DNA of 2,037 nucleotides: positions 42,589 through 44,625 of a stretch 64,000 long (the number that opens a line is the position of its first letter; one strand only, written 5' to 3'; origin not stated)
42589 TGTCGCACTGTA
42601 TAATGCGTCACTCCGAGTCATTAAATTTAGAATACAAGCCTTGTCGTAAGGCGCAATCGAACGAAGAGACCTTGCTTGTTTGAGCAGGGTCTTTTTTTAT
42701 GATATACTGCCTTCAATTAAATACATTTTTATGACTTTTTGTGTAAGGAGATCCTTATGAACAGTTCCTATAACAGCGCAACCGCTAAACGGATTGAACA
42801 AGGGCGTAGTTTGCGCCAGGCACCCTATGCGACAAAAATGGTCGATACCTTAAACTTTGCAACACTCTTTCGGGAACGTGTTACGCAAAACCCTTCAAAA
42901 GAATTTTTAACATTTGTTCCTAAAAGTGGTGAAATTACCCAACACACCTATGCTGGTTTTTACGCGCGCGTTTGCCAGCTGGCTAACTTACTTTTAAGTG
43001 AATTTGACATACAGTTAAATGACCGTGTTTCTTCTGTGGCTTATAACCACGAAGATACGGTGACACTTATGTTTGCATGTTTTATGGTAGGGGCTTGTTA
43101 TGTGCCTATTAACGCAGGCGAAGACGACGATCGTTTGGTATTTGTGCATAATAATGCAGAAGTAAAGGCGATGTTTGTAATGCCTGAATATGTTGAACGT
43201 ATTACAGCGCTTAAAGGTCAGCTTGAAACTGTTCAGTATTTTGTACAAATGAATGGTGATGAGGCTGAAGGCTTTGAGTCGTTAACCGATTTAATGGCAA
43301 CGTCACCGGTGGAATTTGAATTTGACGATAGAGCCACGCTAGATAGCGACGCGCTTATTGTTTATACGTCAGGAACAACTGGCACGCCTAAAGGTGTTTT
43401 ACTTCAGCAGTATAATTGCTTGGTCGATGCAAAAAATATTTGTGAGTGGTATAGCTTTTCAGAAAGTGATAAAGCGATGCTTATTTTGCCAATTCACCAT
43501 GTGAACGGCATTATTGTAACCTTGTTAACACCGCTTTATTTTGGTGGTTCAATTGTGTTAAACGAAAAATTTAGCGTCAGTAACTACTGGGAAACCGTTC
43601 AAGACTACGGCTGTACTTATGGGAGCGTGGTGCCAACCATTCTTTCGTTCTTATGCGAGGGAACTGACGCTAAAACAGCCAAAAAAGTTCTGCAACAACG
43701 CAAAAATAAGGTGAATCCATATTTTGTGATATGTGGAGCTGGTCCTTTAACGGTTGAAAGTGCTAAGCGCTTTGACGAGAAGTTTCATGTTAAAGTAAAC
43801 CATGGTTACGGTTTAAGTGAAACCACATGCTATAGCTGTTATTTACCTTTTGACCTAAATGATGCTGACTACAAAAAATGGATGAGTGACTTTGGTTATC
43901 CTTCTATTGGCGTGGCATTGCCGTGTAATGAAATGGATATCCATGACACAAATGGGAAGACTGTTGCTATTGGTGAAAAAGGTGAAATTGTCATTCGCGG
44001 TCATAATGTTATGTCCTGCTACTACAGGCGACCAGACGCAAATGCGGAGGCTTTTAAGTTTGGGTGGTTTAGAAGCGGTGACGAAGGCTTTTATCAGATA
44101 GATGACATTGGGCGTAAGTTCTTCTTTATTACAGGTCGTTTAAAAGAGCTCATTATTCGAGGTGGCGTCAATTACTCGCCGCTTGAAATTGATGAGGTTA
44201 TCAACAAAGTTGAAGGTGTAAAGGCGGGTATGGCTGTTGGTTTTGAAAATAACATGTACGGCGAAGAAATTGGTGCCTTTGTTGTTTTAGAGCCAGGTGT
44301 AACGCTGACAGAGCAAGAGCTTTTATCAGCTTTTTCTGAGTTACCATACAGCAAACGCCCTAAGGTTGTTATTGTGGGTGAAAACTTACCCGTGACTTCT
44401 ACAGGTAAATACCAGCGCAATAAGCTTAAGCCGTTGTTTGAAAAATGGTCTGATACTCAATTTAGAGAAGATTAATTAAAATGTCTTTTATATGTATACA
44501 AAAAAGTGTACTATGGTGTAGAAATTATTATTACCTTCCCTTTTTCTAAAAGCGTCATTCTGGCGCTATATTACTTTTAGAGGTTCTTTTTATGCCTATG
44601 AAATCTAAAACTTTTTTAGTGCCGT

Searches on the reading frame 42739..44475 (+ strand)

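Call 82: search_protein_families(library=pfam, proteins=[window:42739-44475:+], max_evalue=0.00001)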
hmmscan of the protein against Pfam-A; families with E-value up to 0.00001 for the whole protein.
window:42739-44475:+ (578 aa): 2 families
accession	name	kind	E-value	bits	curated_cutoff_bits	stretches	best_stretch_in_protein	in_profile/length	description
PF00501.34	AMP-binding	-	6.5e-74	249.5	29.9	1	44-429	1-384/384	AMP-binding enzyme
PF13193.12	AMP-binding_C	-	2.2e-07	32.1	24.5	1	483-557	1-76/76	AMP-binding enzyme C-terminal domain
